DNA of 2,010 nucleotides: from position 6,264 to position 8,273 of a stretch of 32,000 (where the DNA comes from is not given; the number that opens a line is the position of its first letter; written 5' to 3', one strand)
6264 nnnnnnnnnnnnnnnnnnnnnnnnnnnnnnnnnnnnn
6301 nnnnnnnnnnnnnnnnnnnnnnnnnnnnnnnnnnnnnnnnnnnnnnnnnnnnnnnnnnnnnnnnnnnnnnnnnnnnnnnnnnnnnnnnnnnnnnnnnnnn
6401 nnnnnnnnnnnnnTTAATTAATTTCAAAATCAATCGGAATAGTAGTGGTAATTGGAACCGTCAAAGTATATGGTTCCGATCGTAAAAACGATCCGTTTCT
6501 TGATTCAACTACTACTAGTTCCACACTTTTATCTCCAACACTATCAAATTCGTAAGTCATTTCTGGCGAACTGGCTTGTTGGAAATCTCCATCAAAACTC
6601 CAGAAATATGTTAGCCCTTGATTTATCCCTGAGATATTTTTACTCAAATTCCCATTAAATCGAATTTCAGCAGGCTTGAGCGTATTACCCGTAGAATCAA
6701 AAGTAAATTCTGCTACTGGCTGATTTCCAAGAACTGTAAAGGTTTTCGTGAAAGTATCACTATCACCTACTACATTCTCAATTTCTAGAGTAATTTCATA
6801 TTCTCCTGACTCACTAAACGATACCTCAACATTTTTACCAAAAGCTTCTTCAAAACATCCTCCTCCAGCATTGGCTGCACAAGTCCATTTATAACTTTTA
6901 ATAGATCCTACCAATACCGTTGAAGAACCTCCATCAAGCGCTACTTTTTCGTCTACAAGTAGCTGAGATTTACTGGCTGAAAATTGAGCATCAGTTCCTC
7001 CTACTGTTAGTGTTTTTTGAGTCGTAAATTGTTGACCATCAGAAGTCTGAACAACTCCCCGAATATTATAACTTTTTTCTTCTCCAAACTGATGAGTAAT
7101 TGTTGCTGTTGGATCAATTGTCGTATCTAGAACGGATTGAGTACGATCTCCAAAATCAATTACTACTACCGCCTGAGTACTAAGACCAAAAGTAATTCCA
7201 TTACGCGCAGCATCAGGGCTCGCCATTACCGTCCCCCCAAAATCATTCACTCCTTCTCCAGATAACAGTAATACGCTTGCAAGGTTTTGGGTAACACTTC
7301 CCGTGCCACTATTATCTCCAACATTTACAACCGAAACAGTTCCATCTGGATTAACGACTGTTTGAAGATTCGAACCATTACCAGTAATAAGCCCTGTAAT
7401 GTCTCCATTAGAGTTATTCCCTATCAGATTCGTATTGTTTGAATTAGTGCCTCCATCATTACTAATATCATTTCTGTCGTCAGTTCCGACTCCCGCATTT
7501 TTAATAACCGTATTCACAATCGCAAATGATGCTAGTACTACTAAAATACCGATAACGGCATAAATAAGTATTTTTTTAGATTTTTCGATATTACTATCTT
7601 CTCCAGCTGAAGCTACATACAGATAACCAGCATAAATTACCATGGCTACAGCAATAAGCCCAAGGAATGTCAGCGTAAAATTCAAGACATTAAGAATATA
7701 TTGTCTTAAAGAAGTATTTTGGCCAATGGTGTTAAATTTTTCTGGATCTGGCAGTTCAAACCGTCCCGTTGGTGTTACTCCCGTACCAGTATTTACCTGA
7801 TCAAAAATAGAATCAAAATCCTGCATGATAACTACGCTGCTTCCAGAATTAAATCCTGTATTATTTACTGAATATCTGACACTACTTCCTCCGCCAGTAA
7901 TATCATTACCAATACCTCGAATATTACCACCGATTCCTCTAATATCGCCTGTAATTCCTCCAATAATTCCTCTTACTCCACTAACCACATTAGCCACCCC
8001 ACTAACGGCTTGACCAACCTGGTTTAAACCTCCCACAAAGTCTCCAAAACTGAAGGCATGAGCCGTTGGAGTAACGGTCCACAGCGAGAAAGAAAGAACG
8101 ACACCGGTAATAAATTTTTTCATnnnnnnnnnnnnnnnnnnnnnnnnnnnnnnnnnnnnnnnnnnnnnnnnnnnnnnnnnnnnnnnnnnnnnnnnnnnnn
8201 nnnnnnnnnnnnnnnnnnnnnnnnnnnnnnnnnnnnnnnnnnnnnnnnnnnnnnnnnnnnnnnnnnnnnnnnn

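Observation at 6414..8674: Adjacent paralogous pilin-like hairpins, one a free 181-aa protein and one carrying a 330-aa PKD extension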

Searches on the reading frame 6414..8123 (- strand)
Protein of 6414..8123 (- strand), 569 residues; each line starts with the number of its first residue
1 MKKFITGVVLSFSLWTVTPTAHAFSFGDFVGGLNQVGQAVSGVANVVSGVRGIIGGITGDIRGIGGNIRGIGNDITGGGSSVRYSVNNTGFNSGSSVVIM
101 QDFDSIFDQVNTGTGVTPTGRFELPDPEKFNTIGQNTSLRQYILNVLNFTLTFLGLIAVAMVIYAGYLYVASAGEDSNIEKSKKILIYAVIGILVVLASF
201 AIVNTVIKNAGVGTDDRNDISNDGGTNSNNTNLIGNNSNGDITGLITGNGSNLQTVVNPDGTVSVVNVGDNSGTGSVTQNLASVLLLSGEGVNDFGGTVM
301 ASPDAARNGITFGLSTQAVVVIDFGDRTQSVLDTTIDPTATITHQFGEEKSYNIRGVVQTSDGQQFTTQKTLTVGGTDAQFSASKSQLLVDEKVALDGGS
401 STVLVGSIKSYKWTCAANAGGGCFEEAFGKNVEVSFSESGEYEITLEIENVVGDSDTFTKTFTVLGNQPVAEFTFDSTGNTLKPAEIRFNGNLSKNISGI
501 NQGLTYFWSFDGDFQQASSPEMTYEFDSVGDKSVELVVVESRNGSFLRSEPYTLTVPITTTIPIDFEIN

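Call 4: search_protein_families(library=pfam, proteins=[window:6414-8123:-], max_evalue=0.01)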
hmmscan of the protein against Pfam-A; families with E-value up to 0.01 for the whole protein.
window:6414-8123:- (569 aa): 4 families
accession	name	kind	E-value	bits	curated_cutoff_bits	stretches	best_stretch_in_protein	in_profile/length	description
PF18911.6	PKD_4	-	5.6e-13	49.2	27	2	386-464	12-83/85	PKD domain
PF00801.26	PKD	-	6.1e-08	33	23.5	1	378-457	16-74/80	PKD domain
PF18895.5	T4SS_pilin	-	2.2e-06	28.1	26.6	1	139-205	5-70/71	Type IV secretion system pilin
PF04956.18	TrbC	-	0.0068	17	27.9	0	143-205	41-97/98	TrbC/VIRB2 pilin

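Call 9: find_homologous_proteins(query=window:6414-8123:-)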
Query window:6414-8123:- (569 aa): 27 proteins with E <= 0.001 among 8000 candidates.
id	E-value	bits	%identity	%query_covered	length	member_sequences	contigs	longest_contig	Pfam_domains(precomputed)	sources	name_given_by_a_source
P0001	0.0e+0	1221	100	100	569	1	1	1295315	PF00801.27,PF18895.6,PF18911.7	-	-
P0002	1.7e-154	533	47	100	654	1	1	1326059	PF00801.27,PF18895.6,PF18911.7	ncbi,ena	-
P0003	3.8e-152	526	50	100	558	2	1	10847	PF00801.27,PF18895.6,PF18911.7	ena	-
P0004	4.8e-147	509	49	100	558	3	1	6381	PF00801.27,PF18895.6,PF18911.7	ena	-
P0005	1.4e-146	507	48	100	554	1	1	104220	PF00801.27,PF18895.6,PF18911.7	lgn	-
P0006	2.7e-146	506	50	83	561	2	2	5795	PF00801.27,PF18895.6,PF18911.7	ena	-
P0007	7.1e-146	505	48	100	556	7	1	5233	PF00801.27,PF18895.6,PF18911.7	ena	-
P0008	3.3e-145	503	48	100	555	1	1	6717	PF00801.27,PF18895.6,PF18911.7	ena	-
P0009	4.1e-144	499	53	83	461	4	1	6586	PF00801.27,PF18895.6,PF18911.7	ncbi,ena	-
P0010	2.0e-142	494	50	83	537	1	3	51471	PF00801.27,PF18895.6,PF18911.7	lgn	-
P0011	7.5e-140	485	50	83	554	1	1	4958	PF00801.27,PF18895.6,PF04956.19,PF18911.7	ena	-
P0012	9.1e-132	459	47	86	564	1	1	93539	PF00801.27,PF18895.6,PF18911.7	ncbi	-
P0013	4.5e-126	440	45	86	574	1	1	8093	PF00801.27,PF18895.6,PF18911.7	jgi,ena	-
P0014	3.4e-114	401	46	79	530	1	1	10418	PF00801.27,PF18895.6,PF18911.7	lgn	-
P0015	1.3e-107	379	46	80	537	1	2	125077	PF22352.3,PF00801.27,PF18895.6,PF04956.19,PF18911.7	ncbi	-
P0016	1.5e-107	379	41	100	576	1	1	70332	PF00801.27,PF18895.6,PF18911.7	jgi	jgi:hypothetical protein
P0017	2.0e-101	358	43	83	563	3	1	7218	PF00801.27,PF18895.6,PF18911.7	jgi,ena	-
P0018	1.1e-100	356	42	94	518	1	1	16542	PF00801.27,PF18895.6,PF18911.7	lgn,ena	-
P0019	1.1e-98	349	38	100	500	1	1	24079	PF00801.27,PF18895.6,PF18911.7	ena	-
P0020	5.3e-96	340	41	82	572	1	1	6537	PF00801.27,PF18895.6,PF18911.7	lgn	-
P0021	9.9e-95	336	42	84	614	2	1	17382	PF00801.27,PF18895.6,PF18911.7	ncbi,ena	-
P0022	2.2e-88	315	42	79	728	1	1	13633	PF22352.3,PF00801.27,PF18895.6,PF18911.7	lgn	-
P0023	1.6e-71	260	44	58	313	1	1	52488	PF00801.27,PF18895.6,PF18911.7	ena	-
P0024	2.5e-66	243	35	79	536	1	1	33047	PF00801.27,PF18895.6,PF18911.7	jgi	jgi:PKD repeat protein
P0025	2.3e-18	84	31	38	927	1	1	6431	PF22352.3,PF16820.12,PF00801.27,PF18981.7,PF16403.12,PF02010.22,PF18911.7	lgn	-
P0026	3.8e-7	47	43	12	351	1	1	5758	PF18895.6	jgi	jgi:hypothetical protein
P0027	4.8e-6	44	34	22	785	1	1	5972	PF22352.3,PF00801.27,PF18911.7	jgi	jgi:PKD repeat protein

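Call 11: find_encoding_contigs(protein=P0002, flank=10000, max_places=3)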
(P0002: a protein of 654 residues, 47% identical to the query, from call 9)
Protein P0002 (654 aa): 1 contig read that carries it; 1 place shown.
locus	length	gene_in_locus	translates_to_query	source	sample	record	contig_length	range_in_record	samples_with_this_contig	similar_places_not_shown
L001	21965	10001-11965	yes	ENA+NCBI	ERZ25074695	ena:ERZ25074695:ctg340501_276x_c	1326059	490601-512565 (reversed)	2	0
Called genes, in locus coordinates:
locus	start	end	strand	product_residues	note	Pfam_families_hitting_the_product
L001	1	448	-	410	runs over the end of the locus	PF00482:T2SSF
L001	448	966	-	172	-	PF04350:PilO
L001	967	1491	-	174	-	-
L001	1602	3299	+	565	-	PF05157:MshEN (weak), PF00437:T2SSE, PF25199:nSTAND_NTPase5 (weak)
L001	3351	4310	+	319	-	PF02585:PIG-L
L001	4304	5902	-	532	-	-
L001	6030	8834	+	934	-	PF00395:SLH, PF09826:Beta_propel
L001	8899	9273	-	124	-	PF01479:S4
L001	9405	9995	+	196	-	PF04956:TrbC (weak), PF18895:T4SS_pilin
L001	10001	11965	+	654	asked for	PF18895:T4SS_pilin (weak), PF00801:PKD (faint), PF18911:PKD_4 (faint)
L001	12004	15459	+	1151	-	PF18911:PKD_4, PF00801:PKD, PF18911:PKD_4, PF00801:PKD, PF18911:PKD_4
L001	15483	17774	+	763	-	PF00801:PKD, PF18911:PKD_4, PF22352:K319L-like_PKD (faint), PF18911:PKD_4, PF00801:PKD (weak), PF18911:PKD_4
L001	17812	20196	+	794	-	PF00395:SLH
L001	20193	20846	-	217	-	PF00027:cNMP_binding, PF13545:HTH_Crp_2 (weak)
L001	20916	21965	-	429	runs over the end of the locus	PF00344:SecY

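Call 14: find_related_loci(query=A1, collection=genome_contigs, flank=10000)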
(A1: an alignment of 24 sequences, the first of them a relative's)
Query A1 (569 aa) in genome_contigs; peptide patterns used: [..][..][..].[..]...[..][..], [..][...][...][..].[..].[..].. (x = any residue, [..] = any of these).
255 stretches matched a pattern; 197 encode a relative of the query (tblastn E <= 1e-3); the best 80 are kept; 80 distinct loci.
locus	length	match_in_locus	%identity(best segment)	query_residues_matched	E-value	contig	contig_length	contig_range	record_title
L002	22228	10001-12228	47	1-569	2e-165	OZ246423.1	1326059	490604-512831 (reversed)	MAG: Candidatus Altimarinota bacterium isolate 38dfdaa7-23c9-415c-95bd-71b6b8237c91 genome assembly, chromosome: 1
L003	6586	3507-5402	49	1-568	9e-160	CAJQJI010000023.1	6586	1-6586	Candidatus Gracilibacteria bacterium isolate 0.2_20180502_Bin_MAXBIN_158_sub_1 genome assembly, contig: c_000000017804,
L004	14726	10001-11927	48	1-568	1e-146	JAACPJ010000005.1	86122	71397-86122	MAG: bacterium isolate CG_2015-02_41_16 CG_2015-02_curated_scaffold_114, whole genome shotgun sequence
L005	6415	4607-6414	47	1-529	1e-139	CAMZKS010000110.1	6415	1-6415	uncultured bacterium isolate RB_MAG_00020 genome assembly, contig: RB_MAG_00020_000000000081, whole genome shotgun seque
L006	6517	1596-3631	43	99-568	9e-103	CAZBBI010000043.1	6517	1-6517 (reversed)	MAG TPA_asm: uncultured Candidatus Peribacteria bacterium isolate binchicken_co47_194 genome assembly, contig: NODE_9656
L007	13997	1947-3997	42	93-568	3e-101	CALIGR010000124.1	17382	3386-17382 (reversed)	MAG: uncultured Candidatus Gracilibacteria bacterium isolate R3_Bin_Bin_150_1 genome assembly, contig: c_000001600271, w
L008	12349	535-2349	41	116-568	5e-100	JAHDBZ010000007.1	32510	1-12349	MAG: Candidatus Gracilibacteria bacterium isolate MAG-122 RZ_3805, whole genome shotgun sequence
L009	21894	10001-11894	42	99-568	4e-92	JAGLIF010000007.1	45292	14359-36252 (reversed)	MAG: Candidatus Gracilibacteria bacterium isolate RS_2_30 ROV157_2.bin.30.fa_7, whole genome shotgun sequence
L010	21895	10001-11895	39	102-568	2e-83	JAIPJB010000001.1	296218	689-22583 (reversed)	MAG: Candidatus Gracilibacteria bacterium isolate Tobar13m-G49 Tobar13m-20mill-C6, whole genome shotgun sequence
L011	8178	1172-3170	37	103-568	3e-80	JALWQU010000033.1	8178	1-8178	MAG: Candidatus Gracilibacteria bacterium isolate M2_metabat1_scaf2bin.085 M2_NODE_13751_length_8178_cov_3.039001, whole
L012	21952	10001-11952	36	91-568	2e-71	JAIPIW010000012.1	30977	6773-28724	MAG: Candidatus Gracilibacteria bacterium isolate Tobar13m-G44 Tobar13m-C1688, whole genome shotgun sequence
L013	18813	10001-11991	38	89-566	9e-87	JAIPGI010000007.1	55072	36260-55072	MAG: Candidatus Gracilibacteria bacterium isolate Tobar12.5m-G38 Tobar12-5m-C444, whole genome shotgun sequence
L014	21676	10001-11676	34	98-568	6e-68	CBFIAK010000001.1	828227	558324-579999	MAG: Patescibacteria group bacterium isolate Co_bin_206_indstr genome assembly, contig: Co_bin_206_indstr_c1, whole geno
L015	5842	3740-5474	38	122-568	5e-65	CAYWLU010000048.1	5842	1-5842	MAG TPA_asm: uncultured Candidatus Peribacteria bacterium isolate SRP191223_co1_4 genome assembly, contig: NODE_19017_le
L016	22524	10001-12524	36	94-510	6e-61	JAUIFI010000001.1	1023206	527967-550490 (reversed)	MAG: bacterium isolate 8_bin.77 NODE_5_length_1023206_cov_7.442498, whole genome shotgun sequence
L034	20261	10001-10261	53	125-207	9e-21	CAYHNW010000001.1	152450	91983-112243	MAG TPA_asm: uncultured Candidatus Peribacteria bacterium isolate ERP119705_co14_518 genome assembly, contig: NODE_40_le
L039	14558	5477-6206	53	124-210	4e-20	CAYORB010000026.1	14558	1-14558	MAG TPA_asm: uncultured Candidatus Peribacteria bacterium isolate SRP077602_co5_415 genome assembly, contig: NODE_19020_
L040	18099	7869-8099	60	134-210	6e-20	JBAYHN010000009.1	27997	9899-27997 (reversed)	MAG: Candidatus Gracilibacteria bacterium isolate SO_2016_GW1_150 scaffold03012_OW334_2016, whole genome shotgun sequenc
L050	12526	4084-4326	49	126-207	8e-19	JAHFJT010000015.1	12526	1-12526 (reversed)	MAG: Candidatus Peregrinibacteria bacterium isolate nzgw392 NODE_5093_length_12527_cov_3.076737, whole genome shotgun se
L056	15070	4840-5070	55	138-214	2e-18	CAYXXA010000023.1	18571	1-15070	MAG TPA_asm: uncultured Candidatus Peribacteria bacterium isolate SRP144503_co3_131 genome assembly, contig: NODE_556_le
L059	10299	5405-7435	41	131-474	4e-18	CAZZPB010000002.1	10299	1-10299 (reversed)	MAG TPA_asm: uncultured Candidatus Peribacteria bacterium isolate binchicken_co203_456 genome assembly, contig: k141_214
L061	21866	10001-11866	51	119-232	6e-18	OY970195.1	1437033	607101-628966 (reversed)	MAG: Candidatus Peregrinibacteria bacterium isolate MFD02416.bin.c.20 genome assembly, chromosome: 1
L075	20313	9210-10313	38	102-211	3e-16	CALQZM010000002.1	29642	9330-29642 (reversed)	MAG: Candidatus Peribacteria bacterium isolate CH-Oct18-39 genome assembly, contig: CH-Oct18-C1545, whole genome shotgun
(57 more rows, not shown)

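Call 29: predict_structure(alignment_id=A1)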
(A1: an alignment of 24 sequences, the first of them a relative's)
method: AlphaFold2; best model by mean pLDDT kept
length: 569 residues; sequences in the alignment: 24
mean_pLDDT: 69.4   pTM: 0.44
mean pLDDT of the five models: 69.4, 68.2, 68.1, 66.4, 66.2
residues with pLDDT >= 90: 214; 70-90: 116; 50-70: 46; < 50: 193
segments of 3 or more residues with pLDDT < 50: 1-3, 14-125, 129-137, 211-256, 258-264, 266-281
pLDDT, mean of each block of 10 residues (from residue 1): 51 42 31 34 38 37 36 33 33 32 44 44 48 50 72 76 74 61 74 77 63 39 29 32 33 43 38 36 81 88 92 92 94 92 93 92 88 91 93 95 89 86 92 93 94 90 92 95 94 93 96 95 96 97 90 94 77
secondary structure, 60 per line:
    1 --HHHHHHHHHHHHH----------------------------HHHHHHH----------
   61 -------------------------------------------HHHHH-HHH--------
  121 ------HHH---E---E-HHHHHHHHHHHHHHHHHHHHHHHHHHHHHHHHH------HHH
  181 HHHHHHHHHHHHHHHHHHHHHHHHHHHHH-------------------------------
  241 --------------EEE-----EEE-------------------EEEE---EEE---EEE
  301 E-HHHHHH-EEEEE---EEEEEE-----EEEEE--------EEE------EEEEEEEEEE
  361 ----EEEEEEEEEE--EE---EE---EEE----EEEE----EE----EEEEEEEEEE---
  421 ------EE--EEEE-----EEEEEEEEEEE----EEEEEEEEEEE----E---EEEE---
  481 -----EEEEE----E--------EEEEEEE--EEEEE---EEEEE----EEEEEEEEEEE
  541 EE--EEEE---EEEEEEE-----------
elements in order: H3-15 H44-50 H104-108 H139-171 H178-209 E255-257 E263-265 E285-288 E292-294 E298-301 H303-308 E310-314 E318-323 E329-333 E342-344 E351-360 E365-374 E387-389 E394-397 E408-417 E431-434 E440-450 E455-465 E474-477 E486-490 E504-510 E513-517 E521-525 E530-542 E545-548 E552-558

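Call 34: fold_search(model_id=the predicted structure, library=pdb)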
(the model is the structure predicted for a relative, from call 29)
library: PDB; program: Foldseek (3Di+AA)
matches with E <= 10: 1434; with E <= 0.001: 477
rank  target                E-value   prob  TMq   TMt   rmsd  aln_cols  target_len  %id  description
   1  9flw_A                1.8e-09  1.00  0.24  0.26   9.2       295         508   16  CryoEM structure of the fragment-6 (3571-4078) in the grappling hook protein A (GhpA) in the bacterium Aureispira sp.  (released 2024-10-16)
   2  2yn5_A                5.1e-09  1.00  0.23  0.38  10.7       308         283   12  Structural insight into the giant calcium-binding adhesin SiiE: implications for the adhesion of Salmonella enterica t (released 2013-04-03)
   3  2yn5_B                7.0e-09  1.00  0.24  0.39  10.7       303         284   12  Structural insight into the giant calcium-binding adhesin SiiE: implications for the adhesion of Salmonella enterica t (released 2013-04-03)
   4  2yn3_C                9.7e-09  1.00  0.25  0.41  10.6       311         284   13  Structural insight into the giant calcium-binding adhesin SiiE: implications for the adhesion of Salmonella enterica t (released 2013-04-03)
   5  9fls_A                1.1e-08  1.00  0.21  0.32   9.8       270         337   16  CryoEM structure of the fragment-3 (2061-2397) in the grappling hook protein A (GhpA) in the bacterium Aureispira sp.  (released 2024-10-16)
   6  9rcs_A                1.1e-08  1.00  0.27  0.44   9.3       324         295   14  Cardioderma bat coronavirus KY43 receptor binding domain in complex with human CEACAM6 (released 2026-04-08)
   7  8uin_A                3.1e-08  1.00  0.16  0.15  15.7       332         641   11  Structure of the C3bBb-albicin complex (released 2024-05-08)
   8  7qiv_A                3.9e-08  1.00  0.17  0.15  16.0       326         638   11  Structure of human C3b in complex with the EWE nanobody (released 2022-02-16)
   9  7sqc_F0               4.5e-08  1.00  0.14  0.20  13.3       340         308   14  Ciliary C1 central pair apparatus isolated from Chlamydomonas reinhardtii (released 2022-04-13)
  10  9u61_C                4.8e-08  1.00  0.16  0.15  15.7       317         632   10  CP/MBL pathways C3 convertase C4b2a and C3 complex (released 2026-01-14)
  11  6rur_A                5.6e-08  1.00  0.16  0.15  16.2       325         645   12  Structure of the SCIN stabilized C3bBb convertase bound to properdin (released 2019-08-21)
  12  2yn3_A                5.9e-08  1.00  0.25  0.42  10.2       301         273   14  Structural insight into the giant calcium-binding adhesin SiiE: implications for the adhesion of Salmonella enterica t (released 2013-04-03)
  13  7tzg_C                6.6e-08  1.00  0.15  0.22  16.2       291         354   15  Structure of human LAG3 in complex with antibody single-chain variable fragment (released 2022-05-11)
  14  6ehg_A                8.2e-08  1.00  0.16  0.15  16.1       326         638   11  complement component C3b in complex with a nanobody (released 2018-02-14)
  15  2qki_D                8.6e-08  1.00  0.16  0.15  15.8       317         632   13  Human C3c in complex with the inhibitor compstatin (released 2007-08-14)
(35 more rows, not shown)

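Call 55: search_protein_families(library=pfam, proteins=[L061:11354-16078:+, L039:5757-11855:+, L012:10438-14124:+, L075:8724-9764:+, L061:9212-10234:+, L061:10261-11292:+], max_evalue=0.001)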
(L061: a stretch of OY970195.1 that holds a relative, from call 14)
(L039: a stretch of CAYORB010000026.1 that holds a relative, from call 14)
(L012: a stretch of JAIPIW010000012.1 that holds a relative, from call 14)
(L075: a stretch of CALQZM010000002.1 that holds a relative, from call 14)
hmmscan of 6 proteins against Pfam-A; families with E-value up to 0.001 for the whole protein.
L061:11354-16078:+ (1574 aa): 5 families
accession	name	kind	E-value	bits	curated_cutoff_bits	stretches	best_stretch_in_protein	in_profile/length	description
PF18911.6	PKD_4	-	7.8e-61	202.6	27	7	1001-1079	15-84/85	PKD domain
PF00801.26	PKD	-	8.5e-55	183.1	23.5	6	672-752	3-77/80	PKD domain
PF22352.2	K319L-like_PKD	-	2e-14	53.8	27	1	1214-1292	11-84/84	K319L-like, PKD domain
PF18895.5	T4SS_pilin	-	9.6e-09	35.6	26.6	1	82-146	7-70/71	Type IV secretion system pilin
PF21027.3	Sde0182_C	-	2.1e-07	31.9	27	1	1104-1173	1-70/83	Cellulose-binding protein Sde0182, C-terminal domain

L039:5757-11855:+ (2032 aa): 7 families
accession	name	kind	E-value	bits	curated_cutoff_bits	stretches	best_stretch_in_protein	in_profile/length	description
PF18911.6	PKD_4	-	6.8e-83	273.3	27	9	666-726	19-76/85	PKD domain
PF00801.26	PKD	-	1e-64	214.9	23.5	5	955-1014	12-70/80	PKD domain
PF22352.2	K319L-like_PKD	-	3.9e-20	72.1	27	0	1158-1228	14-75/84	K319L-like, PKD domain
PF21027.3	Sde0182_C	-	3.3e-10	40.8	27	1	1158-1227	2-71/83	Cellulose-binding protein Sde0182, C-terminal domain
PF18895.5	T4SS_pilin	-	2e-09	37.8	26.6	1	81-145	7-70/71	Type IV secretion system pilin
PF16403.11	Bact_surface_Ig-like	-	1.9e-07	31.5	27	0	1414-1447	37-70/71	Bacterial surface protein, Ig-like domain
PF06832.18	BiPBP_C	-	5.3e-05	23.5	26.8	0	1631-1660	60-88/90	Penicillin-Binding Protein C-terminus Family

L012:10438-14124:+ (1228 aa): 4 families
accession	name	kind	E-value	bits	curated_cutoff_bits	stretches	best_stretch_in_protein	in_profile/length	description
PF00801.26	PKD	-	2.6e-21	75.8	23.5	1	933-1002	8-77/80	PKD domain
PF18911.6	PKD_4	-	1.4e-16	60.7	27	0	561-583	55-77/85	PKD domain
PF18895.5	T4SS_pilin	-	4.6e-07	30.3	26.6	1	88-150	9-70/71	Type IV secretion system pilin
PF16820.11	PKD_3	-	0.00071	19.8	26.3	0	647-679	36-67/68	PKD-like domain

L075:8724-9764:+ (346 aa): 1 family
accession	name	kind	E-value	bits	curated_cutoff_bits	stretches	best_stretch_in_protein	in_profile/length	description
PF18895.5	T4SS_pilin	-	1.6e-24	86.2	26.6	2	182-243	9-69/71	Type IV secretion system pilin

L061:9212-10234:+ (340 aa): 2 families
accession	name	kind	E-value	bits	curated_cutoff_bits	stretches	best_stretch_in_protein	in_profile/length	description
PF18895.5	T4SS_pilin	-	5.2e-23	81.4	26.6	3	59-121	3-64/71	Type IV secretion system pilin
PF04956.18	TrbC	-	4.3e-09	36.9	27.9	0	50-127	27-97/98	TrbC/VIRB2 pilin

L061:10261-11292:+ (343 aa): 1 family
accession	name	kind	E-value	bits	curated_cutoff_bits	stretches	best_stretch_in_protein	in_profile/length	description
PF18895.5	T4SS_pilin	-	5.2e-26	91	26.6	3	69-138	3-69/71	Type IV secretion system pilin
